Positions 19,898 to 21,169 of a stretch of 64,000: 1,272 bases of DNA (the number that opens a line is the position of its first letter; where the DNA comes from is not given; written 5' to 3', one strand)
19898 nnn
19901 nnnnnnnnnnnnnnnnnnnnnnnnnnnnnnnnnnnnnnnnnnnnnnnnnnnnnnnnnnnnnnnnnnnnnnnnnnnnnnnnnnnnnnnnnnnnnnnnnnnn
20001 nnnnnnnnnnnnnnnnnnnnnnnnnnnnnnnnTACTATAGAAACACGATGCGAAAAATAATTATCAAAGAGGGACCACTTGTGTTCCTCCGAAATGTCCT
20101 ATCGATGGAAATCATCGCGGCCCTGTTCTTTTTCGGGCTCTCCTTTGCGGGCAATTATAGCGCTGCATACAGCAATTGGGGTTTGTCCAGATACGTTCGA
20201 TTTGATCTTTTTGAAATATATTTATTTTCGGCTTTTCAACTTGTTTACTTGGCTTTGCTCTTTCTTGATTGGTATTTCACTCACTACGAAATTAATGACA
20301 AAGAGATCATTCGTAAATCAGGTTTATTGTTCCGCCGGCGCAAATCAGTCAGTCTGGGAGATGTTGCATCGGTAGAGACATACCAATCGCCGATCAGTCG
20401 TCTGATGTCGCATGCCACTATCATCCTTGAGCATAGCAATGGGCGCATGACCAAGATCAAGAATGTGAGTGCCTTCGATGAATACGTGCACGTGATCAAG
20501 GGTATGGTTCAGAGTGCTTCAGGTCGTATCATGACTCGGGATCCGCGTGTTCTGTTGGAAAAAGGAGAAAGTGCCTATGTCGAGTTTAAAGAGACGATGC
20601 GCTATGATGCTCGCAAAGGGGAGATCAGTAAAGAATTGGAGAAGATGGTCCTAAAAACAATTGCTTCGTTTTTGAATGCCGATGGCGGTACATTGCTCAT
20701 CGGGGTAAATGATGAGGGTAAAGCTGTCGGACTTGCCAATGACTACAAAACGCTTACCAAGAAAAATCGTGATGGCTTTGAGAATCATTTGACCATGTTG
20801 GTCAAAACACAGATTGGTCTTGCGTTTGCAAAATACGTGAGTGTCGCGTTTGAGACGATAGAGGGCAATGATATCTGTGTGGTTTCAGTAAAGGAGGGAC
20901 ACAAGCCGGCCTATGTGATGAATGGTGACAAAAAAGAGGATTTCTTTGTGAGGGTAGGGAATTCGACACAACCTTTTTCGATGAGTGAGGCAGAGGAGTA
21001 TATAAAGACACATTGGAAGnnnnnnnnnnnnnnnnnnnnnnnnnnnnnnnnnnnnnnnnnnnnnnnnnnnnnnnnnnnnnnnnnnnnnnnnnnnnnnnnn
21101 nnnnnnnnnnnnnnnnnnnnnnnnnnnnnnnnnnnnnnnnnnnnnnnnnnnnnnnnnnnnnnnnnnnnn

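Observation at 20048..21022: Membrane-tethered PH-domain / AlbA_2 (Schlafen-type) fusion protein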

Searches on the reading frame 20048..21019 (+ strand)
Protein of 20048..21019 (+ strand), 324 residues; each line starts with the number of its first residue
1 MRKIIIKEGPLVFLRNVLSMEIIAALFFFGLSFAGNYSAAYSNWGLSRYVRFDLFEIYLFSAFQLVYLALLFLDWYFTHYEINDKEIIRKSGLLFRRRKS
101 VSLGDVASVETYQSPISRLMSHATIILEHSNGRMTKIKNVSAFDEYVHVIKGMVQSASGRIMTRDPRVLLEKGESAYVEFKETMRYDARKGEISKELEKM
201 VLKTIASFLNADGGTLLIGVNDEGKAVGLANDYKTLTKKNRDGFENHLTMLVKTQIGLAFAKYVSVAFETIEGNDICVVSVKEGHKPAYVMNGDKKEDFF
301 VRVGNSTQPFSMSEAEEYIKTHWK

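Call 3: search_protein_families(library=pfam, proteins=[window:20048-21019:+], max_evalue=1)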
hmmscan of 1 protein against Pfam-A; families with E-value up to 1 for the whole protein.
window:20048-21019:+ (324 aa): 4 families
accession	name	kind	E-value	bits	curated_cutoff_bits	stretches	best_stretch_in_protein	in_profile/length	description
PF04326.19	SLFN_AlbA_2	-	1.3e-19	71.3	25.3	1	174-310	1-117/118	Schlafen, AlbA_2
PF03703.20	bPH_2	-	2.2e-10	41.1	22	1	75-134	1-60/78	Bacterial PH domain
PF06713.17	bPH_4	-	0.014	15.9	22.9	1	78-137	1-58/74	Bacterial PH domain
PF19157.5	DUF5839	-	0.16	12.5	23.7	0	269-293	38-62/83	Family of unknown function (DUF5839)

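Call 4: search_protein_families(library=ncbifam, proteins=[window:20048-21019:+], max_evalue=1)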
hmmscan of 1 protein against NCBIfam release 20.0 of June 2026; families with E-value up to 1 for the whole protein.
window:20048-21019:+ (324 aa): 0 families

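Call 5: search_protein_families(library=padloc, proteins=[window:20048-21019:+], max_evalue=1)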
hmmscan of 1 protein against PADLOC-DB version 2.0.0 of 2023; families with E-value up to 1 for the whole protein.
window:20048-21019:+ (324 aa): 1 family
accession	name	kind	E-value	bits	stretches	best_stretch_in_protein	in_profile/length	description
PDLC02394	pAgo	-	0.00085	15.1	1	174-313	27-163/1121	-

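Call 9: find_homologous_proteins(query=window:20048-21019:+)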
Query window:20048-21019:+ (324 aa): 667 proteins with E <= 0.001 among 3396 candidates; the best 120 are listed.
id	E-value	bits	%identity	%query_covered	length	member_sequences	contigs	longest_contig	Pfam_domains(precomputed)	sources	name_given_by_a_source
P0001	2.4e-210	715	100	100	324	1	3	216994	PF03703.21,PF04326.20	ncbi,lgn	-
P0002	1.1e-202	690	100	97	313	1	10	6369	PF03703.21,PF04326.20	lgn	-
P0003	3.7e-201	685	99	97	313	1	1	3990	PF03703.21,PF04326.20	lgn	-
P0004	5.1e-198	675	100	94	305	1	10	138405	PF03703.21,PF04326.20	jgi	jgi:membrane protein YdbS with pleckstrin-like domain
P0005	4.2e-196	668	91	100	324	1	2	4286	PF03703.21,PF04326.20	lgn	-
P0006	3.0e-195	665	91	100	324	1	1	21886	PF03703.21,PF04326.20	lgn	-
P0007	3.1e-176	603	81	100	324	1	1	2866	PF03703.21,PF04326.20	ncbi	-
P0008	1.5e-175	601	81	100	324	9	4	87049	PF03703.21,PF04326.20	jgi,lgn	jgi:membrane protein YdbS with pleckstrin-like domain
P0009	9.8e-174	595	80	100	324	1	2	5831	PF03703.21,PF04326.20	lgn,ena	-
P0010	1.8e-172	591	79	100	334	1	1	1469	PF03703.21,PF04326.20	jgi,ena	-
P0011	2.0e-170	584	77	100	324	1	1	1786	PF03703.21,PF04326.20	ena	-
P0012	1.1e-169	582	77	100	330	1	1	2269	PF03703.21,PF04326.20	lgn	-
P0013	2.0e-167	574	78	100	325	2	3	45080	PF03703.21,PF04326.20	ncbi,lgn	-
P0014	2.7e-167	574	78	100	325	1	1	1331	PF03703.21,PF04326.20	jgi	jgi:membrane protein YdbS with pleckstrin-like domain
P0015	4.0e-166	570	77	100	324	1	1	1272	PF03703.21,PF04326.20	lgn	-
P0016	1.0e-165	568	77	100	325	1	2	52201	PF03703.21,PF04326.20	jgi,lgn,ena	-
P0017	3.2e-165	567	77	100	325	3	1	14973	PF03703.21,PF04326.20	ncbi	-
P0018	1.9e-164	564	74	100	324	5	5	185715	PF03703.21,PF04326.20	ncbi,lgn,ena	ncbi:MAG: RNA-binding domain-containing protein [Patescibacteria group bacterium]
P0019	3.9e-164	563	76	100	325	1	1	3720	PF03703.21,PF04326.20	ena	-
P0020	1.5e-163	561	74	100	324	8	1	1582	PF03703.21,PF04326.20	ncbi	-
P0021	3.5e-162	557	73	100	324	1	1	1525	PF03703.21,PF04326.20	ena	-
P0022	6.6e-162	556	74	100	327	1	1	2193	PF03703.21,PF04326.20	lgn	-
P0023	1.1e-161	555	75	100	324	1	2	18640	PF03703.21,PF04326.20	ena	-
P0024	5.0e-160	550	74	100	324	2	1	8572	PF03703.21,PF04326.20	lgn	-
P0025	1.3e-159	549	73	100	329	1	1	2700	PF03703.21,PF04326.20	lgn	-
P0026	2.0e-158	545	72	100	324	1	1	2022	PF03703.21,PF04326.20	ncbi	-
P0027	2.8e-158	544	71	100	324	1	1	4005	PF03703.21,PF04326.20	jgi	jgi:membrane protein YdbS with pleckstrin-like domain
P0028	1.2e-157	542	75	100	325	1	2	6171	PF03703.21,PF04326.20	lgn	-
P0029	2.7e-157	541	74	100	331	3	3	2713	PF03703.21,PF04326.20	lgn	-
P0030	7.0e-157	540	72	100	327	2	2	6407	PF03703.21,PF04326.20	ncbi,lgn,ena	ncbi:MAG: RNA-binding domain-containing protein [Candidatus Taylorbacteria bacterium]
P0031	9.3e-157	539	73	100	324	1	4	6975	PF03703.21,PF04326.20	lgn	-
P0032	1.1e-156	539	71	100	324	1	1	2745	PF03703.21,PF04326.20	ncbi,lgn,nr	ncbi:MAG: putative DNA binding domain-containing protein [bacterium]|nr:putative DNA binding domain-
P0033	3.3e-156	537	72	100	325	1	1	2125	PF03703.21,PF04326.20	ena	-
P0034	5.3e-156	537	72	100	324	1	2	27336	PF03703.21,PF04326.20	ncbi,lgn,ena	-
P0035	2.2e-155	535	71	100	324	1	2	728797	PF03703.21,PF04326.20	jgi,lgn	jgi:membrane protein YdbS with pleckstrin-like domain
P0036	2.6e-155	534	72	100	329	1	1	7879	PF03703.21,PF04326.20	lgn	-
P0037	4.7e-155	534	71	100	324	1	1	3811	PF03703.21,PF04326.20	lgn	-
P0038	5.4e-155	533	72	100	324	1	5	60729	PF03703.21,PF04326.20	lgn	-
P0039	1.0e-154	532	72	100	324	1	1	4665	PF03703.21,PF04326.20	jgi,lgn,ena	-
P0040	1.3e-154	532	71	100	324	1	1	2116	PF03703.21,PF04326.20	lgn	-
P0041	8.1e-154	529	71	100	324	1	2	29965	PF03703.21,PF04326.20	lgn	-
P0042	1.0e-153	529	69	100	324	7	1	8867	PF03703.21,PF04326.20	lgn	-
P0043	3.1e-153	528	71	100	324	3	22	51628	PF03703.21,PF04326.20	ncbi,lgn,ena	-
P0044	8.5e-153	526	70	100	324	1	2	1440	PF03703.21,PF04326.20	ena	-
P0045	1.2e-152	526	72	100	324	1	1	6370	PF03703.21,PF04326.20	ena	-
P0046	1.2e-152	526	69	100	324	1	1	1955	PF03703.21,PF04326.20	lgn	-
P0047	1.2e-152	526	70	100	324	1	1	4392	PF03703.21,PF04326.20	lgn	-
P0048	1.3e-152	525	69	100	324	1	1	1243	PF03703.21,PF04326.20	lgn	-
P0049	2.1e-152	525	70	100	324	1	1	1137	PF03703.21,PF04326.20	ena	-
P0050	1.1e-151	522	70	100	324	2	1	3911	PF03703.21,PF04326.20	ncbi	-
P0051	1.2e-151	522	69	100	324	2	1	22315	PF03703.21,PF04326.20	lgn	-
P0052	1.4e-151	522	68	100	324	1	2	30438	PF03703.21,PF04326.20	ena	-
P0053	2.1e-151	521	69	100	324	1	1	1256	PF03703.21,PF04326.20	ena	-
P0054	2.8e-151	521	70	100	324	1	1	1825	PF03703.21,PF04326.20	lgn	-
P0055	3.8e-151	521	70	100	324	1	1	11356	PF03703.21,PF04326.20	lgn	-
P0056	5.9e-151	520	70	100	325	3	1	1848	PF03703.21,PF04326.20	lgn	-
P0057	7.6e-151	520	68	100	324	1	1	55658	PF03703.21,PF04326.20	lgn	-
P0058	1.1e-150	519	68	100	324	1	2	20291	PF03703.21,PF04326.20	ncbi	-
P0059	1.3e-150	519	69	100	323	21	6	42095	PF03703.21,PF04326.20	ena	-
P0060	1.5e-150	519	70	100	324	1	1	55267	PF03703.21,PF04326.20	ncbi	-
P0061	2.7e-150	518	68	100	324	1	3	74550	PF03703.21,PF04326.20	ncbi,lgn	-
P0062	2.7e-150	518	68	100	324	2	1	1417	PF03703.21,PF04326.20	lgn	-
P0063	6.7e-150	517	69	100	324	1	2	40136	PF03703.21,PF04326.20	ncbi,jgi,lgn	jgi:membrane protein YdbS with pleckstrin-like domain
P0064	2.9e-149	514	67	100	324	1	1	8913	PF03703.21,PF04326.20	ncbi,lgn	-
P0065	4.3e-149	514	71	97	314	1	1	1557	PF03703.21,PF04326.20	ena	-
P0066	7.8e-149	513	69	100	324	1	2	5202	PF03703.21,PF04326.20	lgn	-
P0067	1.6e-148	512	69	100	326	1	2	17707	PF03703.21,PF04326.20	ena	-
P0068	1.8e-148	512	68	100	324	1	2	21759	PF03703.21,PF04326.20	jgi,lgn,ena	-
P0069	2.5e-148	511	69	100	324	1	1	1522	PF03703.21,PF04326.20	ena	-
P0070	2.6e-148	511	67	100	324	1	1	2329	PF03703.21,PF04326.20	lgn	-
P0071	2.8e-148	511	67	100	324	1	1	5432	PF03703.21,PF04326.20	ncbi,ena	-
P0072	3.1e-148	511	68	100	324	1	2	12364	PF03703.21,PF04326.20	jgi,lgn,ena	jgi:membrane protein YdbS with pleckstrin-like domain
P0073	5.7e-148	510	67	100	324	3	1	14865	PF03703.21,PF04326.20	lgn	-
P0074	7.4e-148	510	68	100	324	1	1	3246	PF03703.21,PF04326.20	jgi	-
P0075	7.6e-148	510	68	100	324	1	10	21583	PF03703.21,PF04326.20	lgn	-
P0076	8.0e-148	510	66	100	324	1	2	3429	PF03703.21,PF04326.20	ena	-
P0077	8.8e-148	510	66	100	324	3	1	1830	PF03703.21,PF04326.20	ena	-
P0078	1.5e-147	509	72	94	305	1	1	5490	PF03703.21,PF04326.20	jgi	jgi:membrane protein YdbS with pleckstrin-like domain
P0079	1.7e-147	509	68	100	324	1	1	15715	PF03703.21,PF04326.20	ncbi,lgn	-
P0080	6.3e-147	507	66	100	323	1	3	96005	PF03703.21,PF04326.20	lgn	-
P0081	8.5e-147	506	68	100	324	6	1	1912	PF03703.21,PF04326.20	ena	-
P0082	1.6e-146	506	67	100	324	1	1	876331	PF03703.21,PF04326.20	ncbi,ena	-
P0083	1.8e-146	505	67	100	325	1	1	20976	PF03703.21,PF04326.20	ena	-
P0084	2.5e-146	505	67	100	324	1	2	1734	PF03703.21,PF04326.20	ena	-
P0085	2.9e-146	505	67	100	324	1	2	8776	PF03703.21,PF04326.20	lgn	-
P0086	3.2e-146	505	67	100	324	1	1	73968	PF03703.21,PF04326.20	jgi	jgi:membrane protein YdbS with pleckstrin-like domain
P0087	3.4e-146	504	72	94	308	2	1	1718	PF03703.21,PF04326.20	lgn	-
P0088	3.7e-146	504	67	100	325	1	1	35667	PF03703.21,PF04326.20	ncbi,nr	ncbi:MAG: putative DNA binding domain-containing protein [Patescibacteria group bacterium]|nr:putati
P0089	4.1e-146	504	66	100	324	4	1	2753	PF03703.21,PF04326.20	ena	-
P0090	8.3e-146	503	67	100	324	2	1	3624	PF03703.21,PF04326.20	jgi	jgi:membrane protein YdbS with pleckstrin-like domain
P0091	1.3e-145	502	68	100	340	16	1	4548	PF03703.21,PF04326.20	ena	-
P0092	1.3e-145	502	67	100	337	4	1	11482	PF03703.21,PF04326.20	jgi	jgi:membrane protein YdbS with pleckstrin-like domain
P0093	1.6e-145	502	67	100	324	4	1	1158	PF03703.21,PF04326.20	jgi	jgi:membrane protein YdbS with pleckstrin-like domain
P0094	1.7e-145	502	67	100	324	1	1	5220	PF03703.21,PF04326.20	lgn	-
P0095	2.3e-145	502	73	92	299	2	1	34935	PF03703.21,PF04326.20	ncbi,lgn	-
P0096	3.9e-145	501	65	100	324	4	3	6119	PF03703.21,PF04326.20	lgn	-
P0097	5.4e-145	500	68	98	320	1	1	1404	PF03703.21,PF04326.20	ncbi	-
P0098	1.3e-144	499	66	100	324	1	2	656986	PF03703.21,PF04326.20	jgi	jgi:membrane protein YdbS with pleckstrin-like domain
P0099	1.6e-144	499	67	100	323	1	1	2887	PF03703.21,PF04326.20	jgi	-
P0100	1.8e-144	499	69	100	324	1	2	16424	PF03703.21,PF04326.20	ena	-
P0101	2.2e-144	498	67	100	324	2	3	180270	PF03703.21,PF04326.20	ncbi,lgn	-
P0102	3.9e-144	498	65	100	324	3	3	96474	PF03703.21,PF04326.20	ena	-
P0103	4.7e-144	497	67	100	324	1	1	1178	PF03703.21,PF04326.20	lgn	-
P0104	5.7e-144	497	66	100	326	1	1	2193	PF03703.21,PF04326.20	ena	-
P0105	8.6e-144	497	67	100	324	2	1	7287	PF03703.21,PF04326.20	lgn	-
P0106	2.0e-143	495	65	100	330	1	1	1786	PF03703.21,PF04326.20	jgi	jgi:membrane protein YdbS with pleckstrin-like domain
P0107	2.8e-143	495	65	100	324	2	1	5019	PF03703.21,PF04326.20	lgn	-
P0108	3.0e-143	495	67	100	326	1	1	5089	PF03703.21,PF04326.20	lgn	-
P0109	3.4e-143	495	65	100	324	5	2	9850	PF03703.21,PF04326.20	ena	-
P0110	5.0e-143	494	68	100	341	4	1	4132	PF03703.21,PF04326.20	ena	-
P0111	9.1e-143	493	65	100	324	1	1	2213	PF03703.21,PF04326.20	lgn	-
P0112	1.1e-142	493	65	100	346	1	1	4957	PF03703.21,PF04326.20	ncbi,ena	-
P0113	5.7e-142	491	68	97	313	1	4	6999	PF03703.21,PF04326.20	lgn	-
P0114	5.8e-142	491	67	100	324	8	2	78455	PF03703.21,PF04326.20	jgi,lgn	-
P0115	4.7e-141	488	67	100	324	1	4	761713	PF03703.21,PF04326.20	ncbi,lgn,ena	ncbi:MAG: RNA-binding domain-containing protein [Patescibacteria group bacterium]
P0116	5.1e-141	487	65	100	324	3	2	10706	PF03703.21,PF04326.20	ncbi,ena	-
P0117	9.4e-141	487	65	100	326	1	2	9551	PF03703.21,PF04326.20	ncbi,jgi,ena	-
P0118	9.8e-141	486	66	100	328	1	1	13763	PF03703.21,PF04326.20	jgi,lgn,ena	-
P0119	1.4e-140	486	66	100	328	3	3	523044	PF03703.21,PF04326.20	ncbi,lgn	-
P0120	1.7e-140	486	64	99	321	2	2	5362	PF03703.21,PF04326.20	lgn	-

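Call 12: find_encoding_contigs(protein=P0001, flank=6000, max_places=4)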
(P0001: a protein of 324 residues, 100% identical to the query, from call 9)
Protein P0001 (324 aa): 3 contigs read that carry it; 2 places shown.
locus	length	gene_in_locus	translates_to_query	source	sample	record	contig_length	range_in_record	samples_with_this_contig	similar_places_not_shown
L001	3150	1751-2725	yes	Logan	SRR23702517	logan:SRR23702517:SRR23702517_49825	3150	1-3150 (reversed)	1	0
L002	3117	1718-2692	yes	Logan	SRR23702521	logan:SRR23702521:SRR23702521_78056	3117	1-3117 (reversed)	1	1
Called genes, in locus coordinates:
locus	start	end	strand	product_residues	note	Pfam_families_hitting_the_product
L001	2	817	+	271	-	?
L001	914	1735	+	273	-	PF01509:TruB_N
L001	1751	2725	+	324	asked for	PF03703:bPH_2, PF04326:SLFN_AlbA_2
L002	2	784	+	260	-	?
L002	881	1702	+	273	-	PF01509:TruB_N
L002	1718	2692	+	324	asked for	PF03703:bPH_2, PF04326:SLFN_AlbA_2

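Call 14: find_related_loci(query=A1, collection=genome_contigs, flank=6000)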
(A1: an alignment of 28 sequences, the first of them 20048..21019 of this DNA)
Query A1 (324 aa) in genome_contigs; peptide patterns used: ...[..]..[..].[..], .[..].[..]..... (x = any residue, [..] = any of these).
93 stretches matched a pattern; 81 encode a relative of the query (tblastn E <= 1e-3); the best 80 are kept; 76 distinct loci.
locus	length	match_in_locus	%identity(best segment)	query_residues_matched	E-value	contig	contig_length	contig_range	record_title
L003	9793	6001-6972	83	1-324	0e+0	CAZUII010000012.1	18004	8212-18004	MAG TPA_asm: uncultured Candidatus Saccharibacteria bacterium isolate SRP342105_co1_365 genome assembly, contig: NODE_41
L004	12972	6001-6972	83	1-324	0e+0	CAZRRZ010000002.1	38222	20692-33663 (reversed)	MAG TPA_asm: uncultured Candidatus Saccharibacteria bacterium isolate SRP286056_co2_115 genome assembly, contig: NODE_13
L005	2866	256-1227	81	1-324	0e+0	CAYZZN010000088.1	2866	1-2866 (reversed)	MAG TPA_asm: uncultured Candidatus Saccharibacteria bacterium isolate SRP286056_co1_697 genome assembly, contig: NODE_60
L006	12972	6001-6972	80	1-324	0e+0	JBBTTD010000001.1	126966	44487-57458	MAG: Patescibacteria group bacterium isolate H41-bin002_1 H41_bin002_1_000000000001, whole genome shotgun sequence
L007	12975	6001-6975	78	1-324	7e-177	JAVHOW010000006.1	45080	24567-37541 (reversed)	MAG: Candidatus Paceibacterota bacterium isolate auto_41_21 WB_2019_0_2um_262_length_45080_cov_11, whole genome shotgun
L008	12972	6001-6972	74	1-324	2e-173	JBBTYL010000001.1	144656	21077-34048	MAG: Patescibacteria group bacterium isolate H41-bin140_1 H41_bin140_1_000000000001, whole genome shotgun sequence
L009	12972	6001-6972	78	1-324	0e+0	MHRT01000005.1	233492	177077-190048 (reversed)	MAG: Candidatus Taylorbacteria bacterium RIFCSPHIGHO2_12_FULL_45_16 rifcsphigho2_12_scaffold_21, whole genome shotgun se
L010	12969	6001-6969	74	1-323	7e-171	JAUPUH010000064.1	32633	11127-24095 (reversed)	MAG: Patescibacteria group bacterium isolate erpe_2018_sw_15hr_WHONDRS-SW48-000090_B_bin.52 scaffold_528007, whole genom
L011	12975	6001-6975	74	1-324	2e-166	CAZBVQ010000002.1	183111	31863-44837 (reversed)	MAG TPA_asm: uncultured Candidatus Saccharibacteria bacterium isolate SRP133034_co1_10 genome assembly, contig: NODE_15_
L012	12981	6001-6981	72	1-324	3e-165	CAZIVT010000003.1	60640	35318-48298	MAG TPA_asm: uncultured Candidatus Saccharibacteria bacterium isolate SRP300315_co1_71 genome assembly, contig: NODE_251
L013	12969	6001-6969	72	1-323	4e-165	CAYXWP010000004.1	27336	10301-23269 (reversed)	MAG TPA_asm: uncultured Candidatus Saccharibacteria bacterium isolate SRP062349_co2_4 genome assembly, contig: NODE_971_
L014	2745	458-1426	71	1-323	2e-175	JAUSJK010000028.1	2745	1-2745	MAG: bacterium isolate E14_metabat.bin.3 E14_k141_1240257, whole genome shotgun sequence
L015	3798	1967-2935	69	1-323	3e-169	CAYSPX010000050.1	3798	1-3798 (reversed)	MAG TPA_asm: uncultured Candidatus Saccharibacteria bacterium isolate SRP286056_co1_32 genome assembly, contig: NODE_382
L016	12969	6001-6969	71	1-323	2e-162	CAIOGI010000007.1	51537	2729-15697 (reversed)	MAG: Candidatus Taylorbacteria bacterium isolate Loclat_bin-01970 genome assembly, contig: bin-01970:07/13, whole genome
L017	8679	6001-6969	69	1-323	6e-161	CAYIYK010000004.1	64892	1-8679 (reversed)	MAG TPA_asm: uncultured Candidatus Saccharibacteria bacterium isolate ERP123247_co1_234 genome assembly, contig: NODE_19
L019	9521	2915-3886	69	1-324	7e-160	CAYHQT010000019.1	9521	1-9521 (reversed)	MAG TPA_asm: uncultured Candidatus Saccharibacteria bacterium isolate ERP119705_co14_62 genome assembly, contig: NODE_10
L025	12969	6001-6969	68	1-323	3e-156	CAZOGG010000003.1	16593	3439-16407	MAG TPA_asm: uncultured Candidatus Saccharibacteria bacterium isolate SRP286056_co3_452 genome assembly, contig: NODE_35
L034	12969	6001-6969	65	1-323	2e-152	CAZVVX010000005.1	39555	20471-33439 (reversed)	MAG TPA_asm: uncultured Candidatus Saccharibacteria bacterium isolate SRP133034_co1_24 genome assembly, contig: NODE_865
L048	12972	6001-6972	64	1-324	2e-142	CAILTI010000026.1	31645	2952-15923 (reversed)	uncultured bacterium isolate MJ-time_bin-2460 genome assembly, contig: bin-2460:26/60, whole genome shotgun sequence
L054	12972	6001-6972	65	1-323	3e-137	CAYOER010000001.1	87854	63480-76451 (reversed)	MAG TPA_asm: uncultured Candidatus Saccharibacteria bacterium isolate SRP062349_co2_94 genome assembly, contig: NODE_161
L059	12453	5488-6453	56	1-323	7e-123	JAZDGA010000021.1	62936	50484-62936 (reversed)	MAG: Candidatus Vogelbacteria bacterium isolate MEGAHIT-group-0.230 k141_11272836, whole genome shotgun sequence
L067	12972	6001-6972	72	1-323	3e-165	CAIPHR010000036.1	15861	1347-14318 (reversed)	uncultured bacterium isolate MJ-2014_bin-1666 genome assembly, contig: bin-1666:36/95, whole genome shotgun sequence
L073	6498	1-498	74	159-324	4e-83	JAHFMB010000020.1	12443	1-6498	MAG: Candidatus Taylorbacteria bacterium isolate nzgw447 NODE_7788_length_12444_cov_3.005437, whole genome shotgun seque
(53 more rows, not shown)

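Call 30: predict_structure(alignment_id=A1)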
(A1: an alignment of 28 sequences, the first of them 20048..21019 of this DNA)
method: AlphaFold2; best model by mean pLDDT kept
length: 324 residues; sequences in the alignment: 28
mean_pLDDT: 68.2   pTM: 0.41
mean pLDDT of the five models: 68.2, 67.9, 63.9, 55.6, 44.2
residues with pLDDT >= 90: 0; 70-90: 179; 50-70: 103; < 50: 42
segments of 3 or more residues with pLDDT < 50: 160-163, 173-180, 294-299, 301-316, 322-324
pLDDT, mean of each block of 10 residues (from residue 1): 68 78 78 66 69 77 83 80 77 62 71 65 73 75 69 63 55 48 50 65 73 72 71 74 82 80 82 80 68 52 41 49 43
secondary structure, 60 per line:
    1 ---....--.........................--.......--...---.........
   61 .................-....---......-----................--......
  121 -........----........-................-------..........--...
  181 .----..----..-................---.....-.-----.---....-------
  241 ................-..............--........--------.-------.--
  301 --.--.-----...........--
elements in order: E4-7 H10-34 H37-43 H52-77 E79-82 E86-91 E97-102 E106-112 H115-120 E122-129 E134-141 H143-158 H166-175 E178-181 H195-210 E214-218 H230-233 H241-256 H258-263 E264-271 E274-281 H312-322
